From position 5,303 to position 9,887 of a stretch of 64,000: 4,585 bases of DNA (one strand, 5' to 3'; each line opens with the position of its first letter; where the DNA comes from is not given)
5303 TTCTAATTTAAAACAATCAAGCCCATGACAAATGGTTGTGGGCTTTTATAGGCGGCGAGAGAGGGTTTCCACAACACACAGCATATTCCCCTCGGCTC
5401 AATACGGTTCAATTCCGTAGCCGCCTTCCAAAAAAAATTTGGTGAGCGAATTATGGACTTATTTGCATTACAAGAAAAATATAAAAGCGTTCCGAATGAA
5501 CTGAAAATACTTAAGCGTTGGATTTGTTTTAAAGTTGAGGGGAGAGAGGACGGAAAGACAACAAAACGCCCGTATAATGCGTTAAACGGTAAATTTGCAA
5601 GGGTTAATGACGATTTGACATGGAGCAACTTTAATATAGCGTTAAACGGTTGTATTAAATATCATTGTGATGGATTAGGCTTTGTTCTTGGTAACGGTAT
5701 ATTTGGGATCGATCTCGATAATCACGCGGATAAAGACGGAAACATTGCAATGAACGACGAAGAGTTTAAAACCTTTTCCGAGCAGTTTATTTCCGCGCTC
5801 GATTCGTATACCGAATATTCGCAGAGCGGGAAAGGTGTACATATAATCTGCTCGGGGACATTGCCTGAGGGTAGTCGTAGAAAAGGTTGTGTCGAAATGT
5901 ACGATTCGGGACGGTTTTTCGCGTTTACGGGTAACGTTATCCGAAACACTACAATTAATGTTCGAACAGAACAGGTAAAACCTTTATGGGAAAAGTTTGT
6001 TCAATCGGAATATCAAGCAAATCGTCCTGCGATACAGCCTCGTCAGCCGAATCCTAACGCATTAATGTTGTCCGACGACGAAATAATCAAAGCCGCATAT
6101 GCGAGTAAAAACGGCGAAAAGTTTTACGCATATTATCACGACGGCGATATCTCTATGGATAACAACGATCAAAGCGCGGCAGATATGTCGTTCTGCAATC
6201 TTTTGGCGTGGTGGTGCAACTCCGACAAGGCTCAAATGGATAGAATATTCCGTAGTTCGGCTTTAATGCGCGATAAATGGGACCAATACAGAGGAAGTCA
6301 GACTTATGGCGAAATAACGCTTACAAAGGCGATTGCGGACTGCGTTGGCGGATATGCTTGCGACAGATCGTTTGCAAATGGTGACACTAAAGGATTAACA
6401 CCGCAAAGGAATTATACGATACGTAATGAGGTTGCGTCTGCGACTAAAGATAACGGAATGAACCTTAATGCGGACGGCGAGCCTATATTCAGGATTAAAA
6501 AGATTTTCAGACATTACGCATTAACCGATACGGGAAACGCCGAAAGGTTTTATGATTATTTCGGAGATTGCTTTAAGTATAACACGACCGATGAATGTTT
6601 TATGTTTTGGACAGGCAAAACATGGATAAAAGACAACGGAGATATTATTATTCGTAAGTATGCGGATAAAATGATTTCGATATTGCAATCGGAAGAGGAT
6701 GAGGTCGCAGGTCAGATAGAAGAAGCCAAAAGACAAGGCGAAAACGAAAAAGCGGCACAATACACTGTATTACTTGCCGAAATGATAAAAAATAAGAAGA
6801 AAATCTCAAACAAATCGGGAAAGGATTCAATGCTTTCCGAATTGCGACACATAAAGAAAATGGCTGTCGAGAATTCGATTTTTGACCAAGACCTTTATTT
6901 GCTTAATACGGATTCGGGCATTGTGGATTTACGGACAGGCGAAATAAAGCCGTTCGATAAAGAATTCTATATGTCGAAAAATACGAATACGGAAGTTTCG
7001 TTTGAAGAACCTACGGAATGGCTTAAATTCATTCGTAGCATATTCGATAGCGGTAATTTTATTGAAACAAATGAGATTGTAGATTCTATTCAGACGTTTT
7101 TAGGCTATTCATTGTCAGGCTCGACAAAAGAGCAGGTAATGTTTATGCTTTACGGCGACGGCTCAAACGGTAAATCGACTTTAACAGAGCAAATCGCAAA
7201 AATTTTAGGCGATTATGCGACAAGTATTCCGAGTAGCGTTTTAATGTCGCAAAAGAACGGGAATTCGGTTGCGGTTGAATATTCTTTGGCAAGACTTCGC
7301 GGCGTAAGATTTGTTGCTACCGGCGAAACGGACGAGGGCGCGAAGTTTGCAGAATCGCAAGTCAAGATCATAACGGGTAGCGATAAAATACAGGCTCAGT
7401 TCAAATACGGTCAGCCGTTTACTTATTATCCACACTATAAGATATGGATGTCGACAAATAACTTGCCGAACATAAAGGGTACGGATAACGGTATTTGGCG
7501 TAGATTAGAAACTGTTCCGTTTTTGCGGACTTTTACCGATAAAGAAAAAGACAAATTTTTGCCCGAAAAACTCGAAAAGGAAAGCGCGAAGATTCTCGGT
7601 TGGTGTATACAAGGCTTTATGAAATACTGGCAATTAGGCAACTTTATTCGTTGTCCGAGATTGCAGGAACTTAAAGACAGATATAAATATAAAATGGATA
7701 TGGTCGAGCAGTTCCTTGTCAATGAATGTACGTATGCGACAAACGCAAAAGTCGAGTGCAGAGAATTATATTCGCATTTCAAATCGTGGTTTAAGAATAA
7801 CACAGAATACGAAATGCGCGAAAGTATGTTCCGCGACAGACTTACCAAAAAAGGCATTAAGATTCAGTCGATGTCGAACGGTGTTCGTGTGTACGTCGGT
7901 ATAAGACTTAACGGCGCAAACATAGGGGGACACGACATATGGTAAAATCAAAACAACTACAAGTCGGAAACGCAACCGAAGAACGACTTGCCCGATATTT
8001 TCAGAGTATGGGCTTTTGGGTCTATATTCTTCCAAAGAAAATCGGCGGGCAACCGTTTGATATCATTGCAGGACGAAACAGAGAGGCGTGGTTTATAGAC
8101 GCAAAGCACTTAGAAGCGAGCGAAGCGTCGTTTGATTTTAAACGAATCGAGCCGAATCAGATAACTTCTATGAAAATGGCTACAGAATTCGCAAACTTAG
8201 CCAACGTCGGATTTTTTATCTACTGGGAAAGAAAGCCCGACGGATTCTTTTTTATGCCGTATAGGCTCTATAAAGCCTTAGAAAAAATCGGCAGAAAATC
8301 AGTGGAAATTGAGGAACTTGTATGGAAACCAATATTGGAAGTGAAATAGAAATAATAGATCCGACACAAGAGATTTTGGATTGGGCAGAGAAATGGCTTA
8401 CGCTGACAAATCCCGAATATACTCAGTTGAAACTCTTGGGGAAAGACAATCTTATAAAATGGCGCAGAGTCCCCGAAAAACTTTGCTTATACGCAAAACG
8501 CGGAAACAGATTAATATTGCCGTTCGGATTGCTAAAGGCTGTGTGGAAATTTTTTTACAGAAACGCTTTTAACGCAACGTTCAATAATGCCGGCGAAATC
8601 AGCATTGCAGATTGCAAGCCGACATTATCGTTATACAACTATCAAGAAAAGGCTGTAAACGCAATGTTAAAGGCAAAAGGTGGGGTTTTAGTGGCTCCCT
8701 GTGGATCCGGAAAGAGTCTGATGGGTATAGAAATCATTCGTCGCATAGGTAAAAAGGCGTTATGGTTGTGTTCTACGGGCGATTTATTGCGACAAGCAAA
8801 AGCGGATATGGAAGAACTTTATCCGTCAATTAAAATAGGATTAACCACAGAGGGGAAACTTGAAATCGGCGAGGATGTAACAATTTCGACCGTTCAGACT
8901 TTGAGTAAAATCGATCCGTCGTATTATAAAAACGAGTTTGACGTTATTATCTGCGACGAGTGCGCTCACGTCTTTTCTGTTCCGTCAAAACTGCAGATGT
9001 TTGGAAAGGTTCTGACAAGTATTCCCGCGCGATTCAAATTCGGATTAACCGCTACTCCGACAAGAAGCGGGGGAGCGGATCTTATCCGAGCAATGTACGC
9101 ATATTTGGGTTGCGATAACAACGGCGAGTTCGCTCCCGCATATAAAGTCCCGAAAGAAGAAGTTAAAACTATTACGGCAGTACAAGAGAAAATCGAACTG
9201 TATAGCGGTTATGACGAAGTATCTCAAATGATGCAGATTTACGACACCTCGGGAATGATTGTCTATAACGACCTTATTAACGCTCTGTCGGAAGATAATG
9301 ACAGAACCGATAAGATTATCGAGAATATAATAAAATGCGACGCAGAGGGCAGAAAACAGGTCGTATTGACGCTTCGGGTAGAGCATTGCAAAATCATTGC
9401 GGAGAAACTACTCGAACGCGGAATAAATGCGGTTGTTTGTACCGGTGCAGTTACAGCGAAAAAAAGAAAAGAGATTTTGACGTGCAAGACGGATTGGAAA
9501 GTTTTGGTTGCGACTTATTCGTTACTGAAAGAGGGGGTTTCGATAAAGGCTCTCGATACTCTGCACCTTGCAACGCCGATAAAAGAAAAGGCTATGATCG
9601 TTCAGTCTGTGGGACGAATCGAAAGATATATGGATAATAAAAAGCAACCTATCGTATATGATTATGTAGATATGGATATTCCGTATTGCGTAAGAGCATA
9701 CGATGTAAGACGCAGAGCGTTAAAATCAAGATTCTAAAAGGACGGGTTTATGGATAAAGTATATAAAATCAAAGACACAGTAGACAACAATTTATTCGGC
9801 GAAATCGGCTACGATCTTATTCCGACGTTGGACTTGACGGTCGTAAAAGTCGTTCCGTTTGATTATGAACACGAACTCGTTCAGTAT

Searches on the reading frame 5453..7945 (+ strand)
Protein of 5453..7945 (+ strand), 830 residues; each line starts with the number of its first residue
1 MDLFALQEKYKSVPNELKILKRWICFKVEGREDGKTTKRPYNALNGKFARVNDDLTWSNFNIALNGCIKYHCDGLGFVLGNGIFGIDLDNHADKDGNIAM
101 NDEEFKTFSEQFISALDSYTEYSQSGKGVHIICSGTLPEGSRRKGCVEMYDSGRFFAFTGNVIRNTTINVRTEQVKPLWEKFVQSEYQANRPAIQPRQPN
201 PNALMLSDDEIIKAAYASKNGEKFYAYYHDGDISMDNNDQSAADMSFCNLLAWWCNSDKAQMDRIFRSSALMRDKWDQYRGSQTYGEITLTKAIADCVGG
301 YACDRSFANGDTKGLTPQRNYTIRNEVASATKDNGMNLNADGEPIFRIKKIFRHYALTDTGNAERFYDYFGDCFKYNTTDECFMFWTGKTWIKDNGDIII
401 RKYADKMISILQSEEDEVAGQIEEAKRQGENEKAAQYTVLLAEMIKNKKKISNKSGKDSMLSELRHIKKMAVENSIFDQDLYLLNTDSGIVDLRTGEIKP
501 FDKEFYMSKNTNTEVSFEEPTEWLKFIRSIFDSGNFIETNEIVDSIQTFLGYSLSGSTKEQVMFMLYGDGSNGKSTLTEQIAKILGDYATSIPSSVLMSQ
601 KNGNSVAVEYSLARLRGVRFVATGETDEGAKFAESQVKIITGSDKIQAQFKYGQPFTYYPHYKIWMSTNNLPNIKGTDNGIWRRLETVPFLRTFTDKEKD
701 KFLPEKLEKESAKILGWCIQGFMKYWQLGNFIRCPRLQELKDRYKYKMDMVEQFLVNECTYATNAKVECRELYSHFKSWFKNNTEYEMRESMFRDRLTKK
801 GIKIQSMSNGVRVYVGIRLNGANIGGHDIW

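Call 20: search_protein_families(library=phrogs, max_evalue=0.001, proteins=[window:5453-7945:+])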
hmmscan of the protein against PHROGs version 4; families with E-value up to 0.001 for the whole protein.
window:5453-7945:+ (830 aa): 15 families
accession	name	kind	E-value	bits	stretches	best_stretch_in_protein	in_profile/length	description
phrog_1829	-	DNA, RNA and nucleotide metabolism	1.6e-194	649.2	1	9-822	2-758/772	DNA primase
phrog_1156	-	DNA, RNA and nucleotide metabolism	5.1e-102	343.9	1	70-822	62-828/855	DNA primase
phrog_6088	-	DNA, RNA and nucleotide metabolism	9.3e-94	316.3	1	347-821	322-765/772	DNA primase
phrog_2478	-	DNA, RNA and nucleotide metabolism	6.5e-83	280.3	1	353-820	401-841/854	DNA polymerase/primase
phrog_13901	-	DNA, RNA and nucleotide metabolism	6.4e-81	273.2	1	7-298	5-296/341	DNA primase/helicase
phrog_1883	-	DNA, RNA and nucleotide metabolism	4e-66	224.8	1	357-820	274-748/756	DNA helicase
phrog_864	-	DNA, RNA and nucleotide metabolism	3.1e-63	215.6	1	438-818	248-624/1064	DNA primase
phrog_16950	-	DNA, RNA and nucleotide metabolism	3.6e-53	181.6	1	354-803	363-812/843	DNA primase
phrog_3022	-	DNA, RNA and nucleotide metabolism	1.5e-42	147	1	8-279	4-278/788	DNA primase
phrog_7601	-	unknown function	9.1e-41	141.1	1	543-809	2-262/289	-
phrog_8643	-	DNA, RNA and nucleotide metabolism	2.5e-23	83.8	1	10-167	34-175/179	DNA polymerase/primase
phrog_16213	-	DNA, RNA and nucleotide metabolism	2.2e-18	66.9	1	483-814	315-649/732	DNA primase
phrog_15962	-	DNA, RNA and nucleotide metabolism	2.5e-15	56.8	1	12-211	30-239/835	DNA primase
phrog_4210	-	DNA, RNA and nucleotide metabolism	2.6e-09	36.5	1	501-799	122-405/1304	DNA polymerase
phrog_35045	-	DNA, RNA and nucleotide metabolism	3e-07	30.1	1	117-297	112-319/826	DNA primase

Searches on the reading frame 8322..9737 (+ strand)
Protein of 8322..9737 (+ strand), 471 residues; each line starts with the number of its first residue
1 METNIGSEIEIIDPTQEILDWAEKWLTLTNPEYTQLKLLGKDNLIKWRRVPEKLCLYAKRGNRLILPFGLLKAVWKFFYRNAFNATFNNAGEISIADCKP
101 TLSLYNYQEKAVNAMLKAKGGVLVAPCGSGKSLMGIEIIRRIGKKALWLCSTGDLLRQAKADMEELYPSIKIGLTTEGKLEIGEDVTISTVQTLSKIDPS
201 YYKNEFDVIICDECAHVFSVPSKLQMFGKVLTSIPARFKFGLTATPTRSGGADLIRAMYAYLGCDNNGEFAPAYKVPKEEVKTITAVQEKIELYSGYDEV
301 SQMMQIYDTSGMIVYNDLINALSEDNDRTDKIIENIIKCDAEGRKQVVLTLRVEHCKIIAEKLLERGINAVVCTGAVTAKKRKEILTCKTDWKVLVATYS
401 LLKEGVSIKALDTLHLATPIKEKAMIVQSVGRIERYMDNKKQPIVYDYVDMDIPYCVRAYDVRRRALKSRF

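Call 20: search_protein_families(library=phrogs, max_evalue=0.001, proteins=[window:8322-9737:+])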
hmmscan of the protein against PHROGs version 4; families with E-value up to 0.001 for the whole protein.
window:8322-9737:+ (471 aa): 6 families
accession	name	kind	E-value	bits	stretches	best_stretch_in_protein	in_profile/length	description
phrog_16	-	DNA, RNA and nucleotide metabolism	4e-63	215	1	60-453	237-603/986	DNA helicase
phrog_9690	-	DNA, RNA and nucleotide metabolism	2.8e-25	90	1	182-464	18-289/306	DNA helicase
phrog_62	-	DNA, RNA and nucleotide metabolism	4.2e-18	65.3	1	73-259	682-862/1881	DNA helicase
phrog_16259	-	DNA, RNA and nucleotide metabolism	2.7e-12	47.6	1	103-216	117-235/330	DNA helicase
phrog_17901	-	DNA, RNA and nucleotide metabolism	7.1e-06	27.4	1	393-458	12-76/109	DNA helicase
phrog_2488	-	DNA, RNA and nucleotide metabolism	0.00049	20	0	107-164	22-92/579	DNA helicase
